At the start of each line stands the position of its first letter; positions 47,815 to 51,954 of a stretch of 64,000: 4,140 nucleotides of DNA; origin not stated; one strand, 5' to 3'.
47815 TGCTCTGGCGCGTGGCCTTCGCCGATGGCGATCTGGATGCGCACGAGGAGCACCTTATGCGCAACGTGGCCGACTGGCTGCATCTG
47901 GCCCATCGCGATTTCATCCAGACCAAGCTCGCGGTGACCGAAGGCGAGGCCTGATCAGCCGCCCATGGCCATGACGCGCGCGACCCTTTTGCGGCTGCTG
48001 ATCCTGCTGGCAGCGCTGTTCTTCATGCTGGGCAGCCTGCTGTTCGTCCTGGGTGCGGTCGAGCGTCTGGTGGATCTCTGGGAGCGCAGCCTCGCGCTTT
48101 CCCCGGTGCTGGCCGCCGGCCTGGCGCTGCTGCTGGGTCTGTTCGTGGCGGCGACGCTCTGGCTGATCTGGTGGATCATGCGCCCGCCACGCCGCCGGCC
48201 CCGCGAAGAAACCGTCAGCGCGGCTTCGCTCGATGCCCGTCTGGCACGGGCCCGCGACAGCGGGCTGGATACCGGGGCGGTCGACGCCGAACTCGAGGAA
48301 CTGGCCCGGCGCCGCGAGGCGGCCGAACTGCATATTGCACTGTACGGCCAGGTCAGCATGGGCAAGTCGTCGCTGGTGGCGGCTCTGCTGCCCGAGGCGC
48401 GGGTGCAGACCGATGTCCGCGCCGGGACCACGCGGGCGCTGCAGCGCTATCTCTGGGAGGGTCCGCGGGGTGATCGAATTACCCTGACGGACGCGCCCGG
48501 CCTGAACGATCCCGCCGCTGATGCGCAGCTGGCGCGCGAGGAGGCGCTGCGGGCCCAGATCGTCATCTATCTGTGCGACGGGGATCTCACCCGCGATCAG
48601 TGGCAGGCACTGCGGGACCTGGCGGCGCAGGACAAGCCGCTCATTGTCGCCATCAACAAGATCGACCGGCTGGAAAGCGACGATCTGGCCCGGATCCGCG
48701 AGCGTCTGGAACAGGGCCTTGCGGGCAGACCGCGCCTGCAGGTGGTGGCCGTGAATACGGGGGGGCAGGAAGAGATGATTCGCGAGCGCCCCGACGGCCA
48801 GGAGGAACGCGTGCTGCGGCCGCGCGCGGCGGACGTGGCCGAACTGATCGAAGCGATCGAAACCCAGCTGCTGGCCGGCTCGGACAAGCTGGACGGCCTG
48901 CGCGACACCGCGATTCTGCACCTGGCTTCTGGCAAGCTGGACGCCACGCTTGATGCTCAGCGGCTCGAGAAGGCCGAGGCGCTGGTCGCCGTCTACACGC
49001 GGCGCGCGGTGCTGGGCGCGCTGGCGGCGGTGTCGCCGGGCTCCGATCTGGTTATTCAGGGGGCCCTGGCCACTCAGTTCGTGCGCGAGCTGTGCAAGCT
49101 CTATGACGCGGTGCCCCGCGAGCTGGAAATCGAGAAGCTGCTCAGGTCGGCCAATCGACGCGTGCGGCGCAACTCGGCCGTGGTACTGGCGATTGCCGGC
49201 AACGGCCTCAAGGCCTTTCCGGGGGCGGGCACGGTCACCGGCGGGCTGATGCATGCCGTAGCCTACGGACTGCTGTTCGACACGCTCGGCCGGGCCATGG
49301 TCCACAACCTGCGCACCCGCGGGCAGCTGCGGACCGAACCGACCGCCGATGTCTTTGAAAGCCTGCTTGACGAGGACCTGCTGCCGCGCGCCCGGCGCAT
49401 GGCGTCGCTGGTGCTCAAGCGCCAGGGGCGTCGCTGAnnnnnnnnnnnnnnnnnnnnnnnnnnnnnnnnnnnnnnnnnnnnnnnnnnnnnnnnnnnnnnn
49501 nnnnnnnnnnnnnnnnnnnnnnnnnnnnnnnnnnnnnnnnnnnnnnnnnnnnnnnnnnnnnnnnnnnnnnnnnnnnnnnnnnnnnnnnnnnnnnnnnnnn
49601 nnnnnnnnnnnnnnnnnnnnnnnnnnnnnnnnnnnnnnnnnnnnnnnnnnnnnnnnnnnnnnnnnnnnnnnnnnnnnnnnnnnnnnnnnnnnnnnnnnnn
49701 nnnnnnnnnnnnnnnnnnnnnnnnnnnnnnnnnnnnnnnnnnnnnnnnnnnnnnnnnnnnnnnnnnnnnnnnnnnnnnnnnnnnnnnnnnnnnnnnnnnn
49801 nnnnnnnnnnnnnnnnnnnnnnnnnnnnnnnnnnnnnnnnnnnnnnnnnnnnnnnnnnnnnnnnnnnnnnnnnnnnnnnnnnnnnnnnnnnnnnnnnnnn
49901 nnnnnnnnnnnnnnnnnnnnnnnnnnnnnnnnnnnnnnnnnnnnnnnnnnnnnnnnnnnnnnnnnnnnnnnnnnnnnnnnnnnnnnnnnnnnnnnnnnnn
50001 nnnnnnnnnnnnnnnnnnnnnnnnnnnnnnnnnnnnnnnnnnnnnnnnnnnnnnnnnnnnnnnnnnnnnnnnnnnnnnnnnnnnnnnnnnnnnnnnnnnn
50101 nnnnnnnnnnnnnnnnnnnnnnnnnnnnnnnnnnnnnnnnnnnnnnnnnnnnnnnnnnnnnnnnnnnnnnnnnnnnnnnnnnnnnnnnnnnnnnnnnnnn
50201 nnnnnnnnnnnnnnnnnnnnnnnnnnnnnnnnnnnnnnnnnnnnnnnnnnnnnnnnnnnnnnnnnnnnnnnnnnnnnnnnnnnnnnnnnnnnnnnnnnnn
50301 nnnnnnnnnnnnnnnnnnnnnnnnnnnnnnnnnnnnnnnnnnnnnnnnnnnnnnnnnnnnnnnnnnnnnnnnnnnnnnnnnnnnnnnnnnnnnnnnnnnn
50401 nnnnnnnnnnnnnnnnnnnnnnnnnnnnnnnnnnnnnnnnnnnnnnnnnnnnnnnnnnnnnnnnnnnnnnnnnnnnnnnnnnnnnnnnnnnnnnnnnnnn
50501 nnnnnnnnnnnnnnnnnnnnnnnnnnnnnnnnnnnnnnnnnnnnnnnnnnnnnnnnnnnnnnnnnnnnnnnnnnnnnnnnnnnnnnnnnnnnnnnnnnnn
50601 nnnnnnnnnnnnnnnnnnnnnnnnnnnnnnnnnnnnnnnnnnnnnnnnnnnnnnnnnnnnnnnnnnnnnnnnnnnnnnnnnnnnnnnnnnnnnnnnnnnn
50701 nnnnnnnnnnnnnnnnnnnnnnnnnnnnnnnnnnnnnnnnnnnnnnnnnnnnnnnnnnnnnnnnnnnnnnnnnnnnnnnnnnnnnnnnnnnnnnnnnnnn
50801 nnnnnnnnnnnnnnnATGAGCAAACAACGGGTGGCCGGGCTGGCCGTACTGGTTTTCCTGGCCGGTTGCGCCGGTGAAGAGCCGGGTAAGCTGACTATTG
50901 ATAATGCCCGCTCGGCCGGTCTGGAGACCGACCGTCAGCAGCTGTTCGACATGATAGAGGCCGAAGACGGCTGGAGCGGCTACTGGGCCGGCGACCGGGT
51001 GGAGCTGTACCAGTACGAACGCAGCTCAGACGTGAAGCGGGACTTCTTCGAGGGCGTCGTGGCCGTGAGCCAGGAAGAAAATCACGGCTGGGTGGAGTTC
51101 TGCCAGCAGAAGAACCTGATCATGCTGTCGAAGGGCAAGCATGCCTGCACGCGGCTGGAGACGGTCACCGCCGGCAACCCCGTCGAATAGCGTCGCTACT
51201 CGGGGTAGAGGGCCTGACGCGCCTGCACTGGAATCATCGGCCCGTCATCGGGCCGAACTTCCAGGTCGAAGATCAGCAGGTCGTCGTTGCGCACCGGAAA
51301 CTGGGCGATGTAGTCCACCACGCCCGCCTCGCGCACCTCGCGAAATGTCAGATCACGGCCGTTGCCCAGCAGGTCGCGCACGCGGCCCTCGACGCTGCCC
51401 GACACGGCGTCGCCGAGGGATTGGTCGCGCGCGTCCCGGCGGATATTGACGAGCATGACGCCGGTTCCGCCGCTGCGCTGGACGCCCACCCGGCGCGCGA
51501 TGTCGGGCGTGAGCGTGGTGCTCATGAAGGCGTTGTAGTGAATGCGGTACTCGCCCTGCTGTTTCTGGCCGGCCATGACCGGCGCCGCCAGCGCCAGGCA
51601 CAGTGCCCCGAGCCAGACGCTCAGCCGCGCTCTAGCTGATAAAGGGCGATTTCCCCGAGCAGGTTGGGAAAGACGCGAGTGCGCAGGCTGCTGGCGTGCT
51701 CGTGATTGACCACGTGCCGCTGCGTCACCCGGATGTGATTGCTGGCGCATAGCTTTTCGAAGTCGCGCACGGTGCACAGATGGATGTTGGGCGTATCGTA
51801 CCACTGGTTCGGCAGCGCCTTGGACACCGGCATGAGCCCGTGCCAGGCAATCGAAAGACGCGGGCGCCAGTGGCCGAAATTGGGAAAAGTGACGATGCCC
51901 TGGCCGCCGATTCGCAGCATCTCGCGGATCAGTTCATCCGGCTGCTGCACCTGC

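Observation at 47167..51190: HspQ - TerB - twin membrane GTPase (GTPase+DUF697) - lipoprotein module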

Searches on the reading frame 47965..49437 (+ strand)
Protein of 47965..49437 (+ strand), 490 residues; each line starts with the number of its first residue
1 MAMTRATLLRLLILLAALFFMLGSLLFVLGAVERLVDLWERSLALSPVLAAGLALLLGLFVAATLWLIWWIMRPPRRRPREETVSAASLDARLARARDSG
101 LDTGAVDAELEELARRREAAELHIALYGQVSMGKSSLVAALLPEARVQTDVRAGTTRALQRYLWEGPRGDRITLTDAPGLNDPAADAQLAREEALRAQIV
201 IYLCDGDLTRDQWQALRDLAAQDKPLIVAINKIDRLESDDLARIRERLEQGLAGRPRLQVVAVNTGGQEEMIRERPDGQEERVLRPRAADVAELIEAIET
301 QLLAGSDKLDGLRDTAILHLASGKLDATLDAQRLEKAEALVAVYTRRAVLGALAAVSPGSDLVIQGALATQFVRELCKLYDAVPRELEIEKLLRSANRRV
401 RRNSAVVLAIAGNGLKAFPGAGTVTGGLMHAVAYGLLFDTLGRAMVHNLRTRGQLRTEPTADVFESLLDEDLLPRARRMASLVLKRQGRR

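Call 3: search_protein_families(library=pfam, proteins=[window:47965-49437:+], max_evalue=0.01)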
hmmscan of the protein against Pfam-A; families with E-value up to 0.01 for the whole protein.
window:47965-49437:+ (490 aa): 7 families
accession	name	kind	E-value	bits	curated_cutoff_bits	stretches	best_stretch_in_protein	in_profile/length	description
PF01926.29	MMR_HSR1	-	2.8e-14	53.6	21.9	1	123-232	1-113/113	50S ribosome-binding GTPase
PF00009.33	GTP_EFTU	-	2.4e-06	27.7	26.5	1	168-262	67-151/188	Elongation factor Tu GTP binding domain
PF02421.24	FeoB_N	-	5e-06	26.5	27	1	123-273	2-154/156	Ferrous iron transport protein B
PF00350.29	Dynamin_N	-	5.5e-06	26.9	27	0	167-231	98-165/168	Dynamin family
PF13191.12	AAA_16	-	2.3e-05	25.4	32.6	1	110-250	12-158/167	AAA ATPase domain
PF03193.22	RsgA_GTPase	-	0.00011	22.5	30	0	93-181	76-169/174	RsgA GTPase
PF05128.17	DUF697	-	0.00023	21.4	27.7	1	325-455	10-141/162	Domain of unknown function (DUF697)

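Call 4: search_protein_families(library=ncbifam, proteins=[window:47965-49437:+], max_evalue=0.01)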
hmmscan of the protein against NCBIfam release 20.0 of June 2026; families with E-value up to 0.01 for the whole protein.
window:47965-49437:+ (490 aa): 18 families
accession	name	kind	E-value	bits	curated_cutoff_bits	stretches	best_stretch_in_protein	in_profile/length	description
NF049994.1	slr1306_fam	domain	5.6e-22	78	490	1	93-381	80-353/470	slr1306 family protein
TIGR03594.1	GTPase_EngA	equivalog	2.5e-12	46.6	306.7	1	114-262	168-326/432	ribosome biogenesis GTPase Der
TIGR03918.1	GTP_HydF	equivalog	1.6e-10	40.4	325.55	1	118-244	4-136/392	[FeFe] hydrogenase H-cluster maturation GTPase HydF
NF000908.1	PRK00089.1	equivalog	1.1e-09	38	237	1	124-269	6-157/291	GTPase Era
TIGR00231.1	small_GTP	domain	9.8e-08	31.9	42.5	1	121-249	3-140/164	GTP-binding protein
TIGR00450.1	mnmE_trmE_thdF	equivalog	2e-07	30.5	252.6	1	119-238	207-331/446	tRNA uridine-5-carboxymethylaminomethyl(34) synthesis GTPase MnmE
TIGR00487.1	IF-2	equivalog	4.1e-07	29.1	424.4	1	110-272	76-228/587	translation initiation factor IF-2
NF007071.0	PRK09518.1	equivalog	3.3e-06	25.9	953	1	114-240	264-396/706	bifunctional cytidylate kinase/GTPase Der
NF003661.0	PRK05291.1-3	equivalog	4e-06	26.4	380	1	121-273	216-364/448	tRNA uridine-5-carboxymethylaminomethyl(34) synthesis GTPase MnmE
NF003255.0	PRK04213.1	equivalog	4.5e-06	26.1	164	1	117-203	5-84/204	GTP-binding protein EngB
TIGR03596.1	GTPase_YlqF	equivalog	8.3e-06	25.4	208.2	1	114-182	111-175/276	ribosome biogenesis GTPase YlqF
TIGR03598.1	GTPase_YsxC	equivalog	1.2e-05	25.1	124.45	1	118-256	15-162/186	ribosome biogenesis GTP-binding protein YihA/YsxC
NF041922.1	DLP_LeoA_gen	subfamily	5.8e-05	22.3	325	1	88-180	15-105/532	LeoA/HP0731 family dynamin-like GTPase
NF009891.0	PRK13351.1-1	equivalog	7.1e-05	21.6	597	1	170-250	74-152/681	elongation factor G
TIGR03156.1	GTP_HflX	equivalog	7.9e-05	21.7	216.75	1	113-250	181-328/351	GTPase HflX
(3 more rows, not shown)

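Call 23: find_homologous_proteins(query=window:47965-49437:+, max_evalue=0.00001)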
Query window:47965-49437:+ (490 aa): 2363 proteins with E <= 0.00001 among 8000 candidates; the best 120 are listed.
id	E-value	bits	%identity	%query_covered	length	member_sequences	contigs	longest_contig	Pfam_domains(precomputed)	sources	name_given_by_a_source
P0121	1.1e-297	1005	99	100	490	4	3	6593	PF01926.30,PF00350.30,PF02421.25,PF00009.34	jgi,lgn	-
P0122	8.9e-187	640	64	90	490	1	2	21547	PF01926.30,PF00350.30,PF02421.25,PF00009.34,PF03193.23,PF05128.18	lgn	-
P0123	5.6e-180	617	61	93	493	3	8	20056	PF01926.30,PF02421.25,PF05128.18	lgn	-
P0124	5.5e-175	601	59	99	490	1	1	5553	PF01926.30,PF02421.25,PF00009.34,PF03193.23,PF05128.18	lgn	-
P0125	2.4e-173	595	61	93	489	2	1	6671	PF01926.30,PF00350.30,PF02421.25,PF00009.34,PF03193.23,PF13191.13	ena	-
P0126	5.9e-144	499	68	71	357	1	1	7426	PF01926.30,PF02421.25,PF05128.18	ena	-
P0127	1.5e-139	484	50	98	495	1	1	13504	PF01926.30,PF02421.25,PF00009.34,PF05128.18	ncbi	-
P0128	2.8e-138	480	49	94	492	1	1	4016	PF01926.30,PF00350.30,PF02421.25,PF00009.34,PF05128.18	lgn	-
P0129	4.7e-127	443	51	89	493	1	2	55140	PF01926.30,PF00350.30,PF02421.25,PF00009.34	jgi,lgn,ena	-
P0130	1.0e-124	435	50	92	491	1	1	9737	PF01926.30,PF02421.25,PF00009.34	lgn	-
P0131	4.6e-124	433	50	92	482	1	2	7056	PF01926.30,PF02421.25,PF00009.34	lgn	-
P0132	2.0e-123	431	48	92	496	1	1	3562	PF01926.30,PF00350.30,PF02421.25,PF00009.34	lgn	-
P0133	1.4e-122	428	44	94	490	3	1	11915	PF01926.30,PF00350.30,PF02421.25,PF04670.19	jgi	-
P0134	4.4e-122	427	47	97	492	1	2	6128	PF01926.30,PF00350.30,PF02421.25,PF00009.34,PF05128.18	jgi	jgi:small GTP-binding protein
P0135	8.5e-122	426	52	83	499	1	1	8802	PF01926.30,PF00350.30,PF02421.25,PF03193.23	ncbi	-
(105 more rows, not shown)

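Call 46: predict_structure(alignment_id=A5)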
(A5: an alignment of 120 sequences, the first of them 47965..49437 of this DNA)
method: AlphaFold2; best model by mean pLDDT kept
length: 490 residues; sequences in the alignment: 120
mean_pLDDT: 89.7   pTM: 0.79
mean pLDDT of the five models: 89.7, 87.6, 86.7, 86.0, 85.9
residues with pLDDT >= 90: 305; 70-90: 161; 50-70: 22; < 50: 2
segments of 3 or more residues with pLDDT < 50: none
pLDDT, mean of each block of 10 residues (from residue 1): 71 87 80 81 84 86 90 72 88 96 97 95 96 95 89 87 90 95 90 97 96 94 95 97 97 92 94 96 95 96 90 94 96 96 95 85 91 95 85 89 80 65 75 93 96 93 93 86 79
secondary structure, 60 per line:
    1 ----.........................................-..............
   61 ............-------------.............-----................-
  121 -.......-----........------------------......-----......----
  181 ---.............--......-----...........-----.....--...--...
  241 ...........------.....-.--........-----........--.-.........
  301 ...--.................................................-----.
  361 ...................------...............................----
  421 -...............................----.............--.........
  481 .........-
elements in order: H5-45 H47-72 H86-98 H104-119 E122-128 H134-141 E160-165 E171-176 H184-196 E199-204 H210-220 E226-230 H238-251 E258-262 E267-274 E280-287 H292-303 H306-354 H360-379 H386-416 H422-452 H457-469 H472-489

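Call 48: find_encoding_contigs(protein=P0122, flank=7000, max_places=2)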
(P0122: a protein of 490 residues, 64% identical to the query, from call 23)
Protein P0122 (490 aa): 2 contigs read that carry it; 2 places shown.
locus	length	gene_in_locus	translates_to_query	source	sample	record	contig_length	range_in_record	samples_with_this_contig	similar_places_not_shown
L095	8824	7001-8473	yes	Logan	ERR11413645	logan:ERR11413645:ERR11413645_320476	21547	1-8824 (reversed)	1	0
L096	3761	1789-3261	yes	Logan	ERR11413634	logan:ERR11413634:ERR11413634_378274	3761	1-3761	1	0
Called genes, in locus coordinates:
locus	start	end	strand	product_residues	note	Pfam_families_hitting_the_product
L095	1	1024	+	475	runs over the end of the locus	PF00224:PK, PF02887:PK_C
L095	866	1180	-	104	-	-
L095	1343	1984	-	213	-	PF16694:Cytochrome_P460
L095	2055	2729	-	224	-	PF00027:cNMP_binding, PF12802:MarR_2 (faint), PF13545:HTH_Crp_2, PF01022:HTH_5 (faint), PF13412:HTH_24 (weak)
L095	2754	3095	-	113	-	-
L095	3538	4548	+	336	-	-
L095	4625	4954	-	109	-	PF00893:Multi_Drug_Res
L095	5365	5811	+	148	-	PF00571:CBS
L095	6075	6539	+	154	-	-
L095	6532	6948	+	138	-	PF20460:DUF6713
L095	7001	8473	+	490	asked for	PF00350:Dynamin_N (faint), PF03193:RsgA_GTPase (faint), PF00009:GTP_EFTU (faint), PF01926:MMR_HSR1, PF02421:FeoB_N, PF05128:DUF697 (weak)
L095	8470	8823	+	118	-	?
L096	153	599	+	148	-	PF00571:CBS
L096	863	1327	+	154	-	-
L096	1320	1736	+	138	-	PF20460:DUF6713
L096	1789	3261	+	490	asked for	PF00350:Dynamin_N (faint), PF03193:RsgA_GTPase (faint), PF00009:GTP_EFTU (faint), PF01926:MMR_HSR1, PF02421:FeoB_N, PF05128:DUF697 (weak)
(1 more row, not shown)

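Call 52: fold_search(model_id=the predicted structure, library=pdb)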
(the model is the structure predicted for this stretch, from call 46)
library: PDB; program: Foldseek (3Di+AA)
matches with E <= 10: 1620; with E <= 0.001: 971
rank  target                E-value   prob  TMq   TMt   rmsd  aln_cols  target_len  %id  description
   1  3iev_A                1.0e-07  1.00  0.29  0.46   4.9       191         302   22  Crystal Structure of ERA in Complex with MgGNP and the 3' End of 16S rRNA (released 2009-08-25)
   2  3zjc_A                1.1e-07  1.00  0.26  0.42  15.6       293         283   14  Crystal structure of GMPPNP-bound human GIMAP7 L100Q variant (released 2013-03-13)
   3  7pua_IA               1.4e-07  1.00  0.29  0.20   5.6       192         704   19  Middle assembly intermediate of the Trypanosoma brucei mitoribosomal small subunit (released 2022-03-02)
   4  7aoi_XL               2.3e-07  1.00  0.28  0.26  22.6       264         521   20  Trypanosoma brucei mitochondrial ribosome large subunit assembly intermediate (released 2020-12-02)
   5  7c1o                  3.7e-07  1.00  0.29  0.47   4.9       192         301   21  Crystal structure of Aquifex aeolicus Era Y63A bound to GDP.AlF4- (released 2021-05-12)
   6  3zjc_E                4.8e-07  1.00  0.26  0.41  16.4       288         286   13  Crystal structure of GMPPNP-bound human GIMAP7 L100Q variant (released 2013-03-13)
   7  7e5a_B                5.3e-07  1.00  0.28  0.29  24.1       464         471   14  interferon-inducible anti-viral protein R356A (released 2021-05-05)
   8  3zjc_C                6.3e-07  1.00  0.25  0.45  15.6       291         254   14  Crystal structure of GMPPNP-bound human GIMAP7 L100Q variant (released 2013-03-13)
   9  6gaz_BC               7.0e-07  1.00  0.29  0.25   5.4       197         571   20  Unique features of mammalian mitochondrial translation initiation revealed by cryo-EM. This file contains the 28S rib (released 2018-08-08)
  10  3zjc_B                7.3e-07  1.00  0.24  0.42  16.6       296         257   14  Crystal structure of GMPPNP-bound human GIMAP7 L100Q variant (released 2013-03-13)
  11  5fph_D                7.3e-07  1.00  0.23  0.28  22.7       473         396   13  The GTPase domains of the immunity-related Irga6 dimerize in a parallel head-to-head fashion (released 2016-02-10)
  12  7pub_IA               7.7e-07  1.00  0.29  0.21   5.7       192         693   19  Late assembly intermediate of the Trypanosoma brucei mitoribosomal small subunit (released 2022-05-04)
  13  3bb1_A                7.7e-07  1.00  0.27  0.49  11.9       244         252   14  Crystal structure of Toc34 from Pisum sativum in complex with Mg2+ and GMPPNP (released 2008-04-01)
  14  5fph_E                9.1e-07  1.00  0.27  0.32  23.1       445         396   11  The GTPase domains of the immunity-related Irga6 dimerize in a parallel head-to-head fashion (released 2016-02-10)
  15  1tpz_B                1.0e-06  1.00  0.24  0.29  22.8       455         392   10  Crystal Structure of IIGP1: a paradigm for interferon inducible p47 resistance GTPases (released 2004-09-21)
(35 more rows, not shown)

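Call 69: search_protein_families(library=padloc, proteins=[window:47965-49437:+], max_evalue=0.01)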
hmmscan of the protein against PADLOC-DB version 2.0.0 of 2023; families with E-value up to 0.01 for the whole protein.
window:47965-49437:+ (490 aa): 2 families
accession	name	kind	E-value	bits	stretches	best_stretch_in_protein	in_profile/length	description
PDLC03839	LeoA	-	1.4e-15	55.4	1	88-403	22-357/559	-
PDLC03841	LeoBC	-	9.4e-13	46.1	1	106-241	63-201/601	-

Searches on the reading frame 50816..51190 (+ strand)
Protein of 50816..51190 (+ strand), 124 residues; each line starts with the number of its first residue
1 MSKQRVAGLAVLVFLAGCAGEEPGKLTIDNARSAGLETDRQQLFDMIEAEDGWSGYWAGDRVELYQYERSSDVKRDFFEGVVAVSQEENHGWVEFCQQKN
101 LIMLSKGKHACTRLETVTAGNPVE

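Call 3: search_protein_families(library=pfam, proteins=[window:50816-51190:+], max_evalue=0.01)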
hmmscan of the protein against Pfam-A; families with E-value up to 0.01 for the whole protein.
window:50816-51190:+ (124 aa): 0 families

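Call 4: search_protein_families(library=ncbifam, proteins=[window:50816-51190:+], max_evalue=0.01)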
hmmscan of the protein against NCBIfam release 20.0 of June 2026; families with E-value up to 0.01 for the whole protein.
window:50816-51190:+ (124 aa): 0 families

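Call 69: search_protein_families(library=padloc, proteins=[window:50816-51190:+], max_evalue=0.01)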
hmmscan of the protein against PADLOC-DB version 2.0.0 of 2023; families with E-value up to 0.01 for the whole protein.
window:50816-51190:+ (124 aa): 0 families

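Call 75: find_related_loci(query=window:50816-51190:+, collection=metagenome_contigs, flank=5000)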
Query window:50816-51190:+ (124 aa) in metagenome_contigs; peptide patterns used: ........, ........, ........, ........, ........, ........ (x = any residue, [..] = any of these).
127 stretches matched a pattern; 1 encode a relative of the query (tblastn E <= 1e-3); 1 distinct loci.
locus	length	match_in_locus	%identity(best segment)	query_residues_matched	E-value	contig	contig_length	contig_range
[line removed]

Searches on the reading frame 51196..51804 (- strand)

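Call 3: search_protein_families(library=pfam, proteins=[window:51196-51804:-], max_evalue=0.01)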
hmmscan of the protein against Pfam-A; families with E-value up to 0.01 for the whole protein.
window:51196-51804:- (202 aa): 1 family
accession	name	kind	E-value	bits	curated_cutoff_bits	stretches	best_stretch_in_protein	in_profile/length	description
PF14467.12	DUF4426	-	1.1e-30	106.6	25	1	81-202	2-121/121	Domain of unknown function (DUF4426)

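Call 4: search_protein_families(library=ncbifam, proteins=[window:51196-51804:-], max_evalue=0.01)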
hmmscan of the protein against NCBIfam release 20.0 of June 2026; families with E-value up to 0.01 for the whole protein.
window:51196-51804:- (202 aa): 1 family
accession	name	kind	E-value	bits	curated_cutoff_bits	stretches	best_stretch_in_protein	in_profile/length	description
NF052375.1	antisigma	equivalog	0.0028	17.7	100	1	13-124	40-147/217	anti-sigma factor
